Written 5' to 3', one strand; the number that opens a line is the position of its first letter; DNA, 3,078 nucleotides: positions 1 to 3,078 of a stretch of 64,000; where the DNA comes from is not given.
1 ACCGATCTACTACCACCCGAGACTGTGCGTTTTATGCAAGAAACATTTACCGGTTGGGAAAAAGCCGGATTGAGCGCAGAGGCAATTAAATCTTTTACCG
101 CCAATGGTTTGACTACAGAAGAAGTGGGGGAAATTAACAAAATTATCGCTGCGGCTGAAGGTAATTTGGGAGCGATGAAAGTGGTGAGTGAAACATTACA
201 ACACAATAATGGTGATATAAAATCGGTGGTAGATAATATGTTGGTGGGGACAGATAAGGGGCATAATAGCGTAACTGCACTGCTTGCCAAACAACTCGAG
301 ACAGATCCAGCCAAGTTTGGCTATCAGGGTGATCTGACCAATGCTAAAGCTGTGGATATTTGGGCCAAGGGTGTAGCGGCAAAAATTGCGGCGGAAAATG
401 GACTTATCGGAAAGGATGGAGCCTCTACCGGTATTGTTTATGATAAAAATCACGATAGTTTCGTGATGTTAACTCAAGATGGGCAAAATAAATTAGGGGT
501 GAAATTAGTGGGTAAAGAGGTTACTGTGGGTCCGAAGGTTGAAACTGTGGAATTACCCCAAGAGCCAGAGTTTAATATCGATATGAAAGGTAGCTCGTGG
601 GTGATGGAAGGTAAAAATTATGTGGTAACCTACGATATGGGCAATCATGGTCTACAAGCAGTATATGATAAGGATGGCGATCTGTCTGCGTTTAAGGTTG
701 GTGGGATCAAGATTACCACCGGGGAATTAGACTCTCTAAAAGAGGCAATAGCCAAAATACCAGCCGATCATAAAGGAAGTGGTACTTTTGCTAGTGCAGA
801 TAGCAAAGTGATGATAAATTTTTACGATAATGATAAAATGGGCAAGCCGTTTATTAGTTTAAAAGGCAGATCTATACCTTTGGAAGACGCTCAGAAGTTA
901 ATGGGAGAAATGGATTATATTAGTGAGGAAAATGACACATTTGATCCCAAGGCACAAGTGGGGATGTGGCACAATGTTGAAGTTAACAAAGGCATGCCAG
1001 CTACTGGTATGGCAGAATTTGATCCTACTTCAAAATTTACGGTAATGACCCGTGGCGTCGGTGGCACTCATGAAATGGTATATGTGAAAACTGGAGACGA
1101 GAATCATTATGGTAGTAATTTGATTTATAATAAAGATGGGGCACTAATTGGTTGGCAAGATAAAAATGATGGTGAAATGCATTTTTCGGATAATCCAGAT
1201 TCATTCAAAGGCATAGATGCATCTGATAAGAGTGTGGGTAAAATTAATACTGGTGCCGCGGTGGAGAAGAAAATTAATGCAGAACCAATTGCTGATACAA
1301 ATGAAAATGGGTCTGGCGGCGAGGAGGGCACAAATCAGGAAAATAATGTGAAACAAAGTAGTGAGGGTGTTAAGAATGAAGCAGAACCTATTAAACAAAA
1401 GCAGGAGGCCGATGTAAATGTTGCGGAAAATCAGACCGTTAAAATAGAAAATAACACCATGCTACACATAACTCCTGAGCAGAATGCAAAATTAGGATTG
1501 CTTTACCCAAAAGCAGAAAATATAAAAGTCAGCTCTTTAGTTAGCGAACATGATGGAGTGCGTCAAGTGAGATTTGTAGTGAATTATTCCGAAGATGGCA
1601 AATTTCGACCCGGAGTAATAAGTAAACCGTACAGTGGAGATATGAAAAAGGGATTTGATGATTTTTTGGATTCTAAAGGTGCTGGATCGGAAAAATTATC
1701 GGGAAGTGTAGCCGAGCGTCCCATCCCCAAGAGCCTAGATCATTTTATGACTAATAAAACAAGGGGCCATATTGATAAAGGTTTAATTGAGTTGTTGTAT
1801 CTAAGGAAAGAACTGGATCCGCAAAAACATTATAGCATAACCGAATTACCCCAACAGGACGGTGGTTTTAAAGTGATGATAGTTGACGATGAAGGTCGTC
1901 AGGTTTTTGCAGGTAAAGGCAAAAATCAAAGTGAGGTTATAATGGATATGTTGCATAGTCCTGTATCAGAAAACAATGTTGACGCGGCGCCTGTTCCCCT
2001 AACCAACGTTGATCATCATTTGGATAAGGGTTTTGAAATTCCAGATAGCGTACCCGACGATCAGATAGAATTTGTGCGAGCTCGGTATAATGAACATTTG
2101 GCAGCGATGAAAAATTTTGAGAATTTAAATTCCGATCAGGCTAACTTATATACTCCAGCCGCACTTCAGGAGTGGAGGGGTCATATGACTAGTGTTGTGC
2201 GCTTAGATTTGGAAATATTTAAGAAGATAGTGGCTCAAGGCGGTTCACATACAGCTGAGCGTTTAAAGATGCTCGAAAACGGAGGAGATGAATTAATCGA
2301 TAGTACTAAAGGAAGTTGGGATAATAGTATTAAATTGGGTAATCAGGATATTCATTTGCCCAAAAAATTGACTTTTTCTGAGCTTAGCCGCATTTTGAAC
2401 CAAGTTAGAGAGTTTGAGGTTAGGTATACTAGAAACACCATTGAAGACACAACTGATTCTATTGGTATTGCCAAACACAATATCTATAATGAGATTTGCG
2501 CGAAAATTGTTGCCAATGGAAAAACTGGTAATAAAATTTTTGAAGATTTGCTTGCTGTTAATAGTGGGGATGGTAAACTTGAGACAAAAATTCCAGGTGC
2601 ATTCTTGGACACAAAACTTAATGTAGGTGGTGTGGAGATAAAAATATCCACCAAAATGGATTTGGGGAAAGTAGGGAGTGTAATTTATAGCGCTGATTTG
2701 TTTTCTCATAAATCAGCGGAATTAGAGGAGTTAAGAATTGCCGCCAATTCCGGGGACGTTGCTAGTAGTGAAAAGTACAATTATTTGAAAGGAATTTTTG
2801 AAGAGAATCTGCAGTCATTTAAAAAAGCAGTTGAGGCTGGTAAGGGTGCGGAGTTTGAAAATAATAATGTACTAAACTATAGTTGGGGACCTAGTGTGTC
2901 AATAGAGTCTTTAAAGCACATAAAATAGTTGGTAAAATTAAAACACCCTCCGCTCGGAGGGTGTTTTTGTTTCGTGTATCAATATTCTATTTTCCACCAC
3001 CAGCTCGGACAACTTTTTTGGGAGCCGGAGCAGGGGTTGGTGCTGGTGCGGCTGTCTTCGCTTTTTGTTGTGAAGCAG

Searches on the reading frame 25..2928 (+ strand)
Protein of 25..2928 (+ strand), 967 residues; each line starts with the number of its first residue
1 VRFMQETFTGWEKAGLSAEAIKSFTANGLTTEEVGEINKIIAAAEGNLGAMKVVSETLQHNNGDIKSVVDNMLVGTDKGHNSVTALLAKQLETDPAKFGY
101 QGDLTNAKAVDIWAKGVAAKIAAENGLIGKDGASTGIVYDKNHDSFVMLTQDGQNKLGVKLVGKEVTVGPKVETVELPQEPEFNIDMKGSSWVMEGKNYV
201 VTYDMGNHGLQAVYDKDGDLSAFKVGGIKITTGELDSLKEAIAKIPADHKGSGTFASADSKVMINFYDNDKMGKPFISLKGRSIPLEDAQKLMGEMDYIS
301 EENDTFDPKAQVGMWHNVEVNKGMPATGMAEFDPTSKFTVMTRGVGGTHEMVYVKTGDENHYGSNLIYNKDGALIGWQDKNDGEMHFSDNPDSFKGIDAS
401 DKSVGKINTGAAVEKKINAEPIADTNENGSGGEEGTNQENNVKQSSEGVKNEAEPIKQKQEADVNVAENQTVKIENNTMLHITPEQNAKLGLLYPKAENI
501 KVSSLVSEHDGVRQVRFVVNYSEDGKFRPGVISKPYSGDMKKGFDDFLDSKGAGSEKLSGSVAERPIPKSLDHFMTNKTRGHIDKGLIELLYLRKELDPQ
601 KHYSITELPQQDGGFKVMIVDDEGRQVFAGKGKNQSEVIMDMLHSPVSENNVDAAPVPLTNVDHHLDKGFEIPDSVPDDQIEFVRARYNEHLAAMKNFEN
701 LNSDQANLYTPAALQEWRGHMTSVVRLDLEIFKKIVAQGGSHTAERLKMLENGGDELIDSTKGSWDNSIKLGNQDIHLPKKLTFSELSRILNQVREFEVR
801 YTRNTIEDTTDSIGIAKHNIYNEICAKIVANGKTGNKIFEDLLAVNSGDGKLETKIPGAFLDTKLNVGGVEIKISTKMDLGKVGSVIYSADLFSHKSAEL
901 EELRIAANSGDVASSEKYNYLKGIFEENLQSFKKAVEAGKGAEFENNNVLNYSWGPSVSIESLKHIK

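Call 5: search_protein_families(library=pfam, proteins=[window:25-2928:+], max_evalue=0.1)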
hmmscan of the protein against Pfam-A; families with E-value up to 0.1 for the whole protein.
window:25-2928:+ (967 aa): 0 families

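Call 9: search_protein_families(library=phrogs, proteins=[window:25-2928:+], max_evalue=0.1)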
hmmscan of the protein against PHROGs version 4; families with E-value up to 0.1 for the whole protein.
window:25-2928:+ (967 aa): 0 families

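Call 17: search_protein_families(library=ncbifam, proteins=[window:25-2928:+], max_evalue=0.1)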
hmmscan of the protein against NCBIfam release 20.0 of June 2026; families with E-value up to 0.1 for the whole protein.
window:25-2928:+ (967 aa): 0 families

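Call 66: search_protein_families(library=padloc, proteins=[window:25-2928:+], max_evalue=0.01)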
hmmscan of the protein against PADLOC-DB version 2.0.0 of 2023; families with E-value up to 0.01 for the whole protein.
window:25-2928:+ (967 aa): 0 families
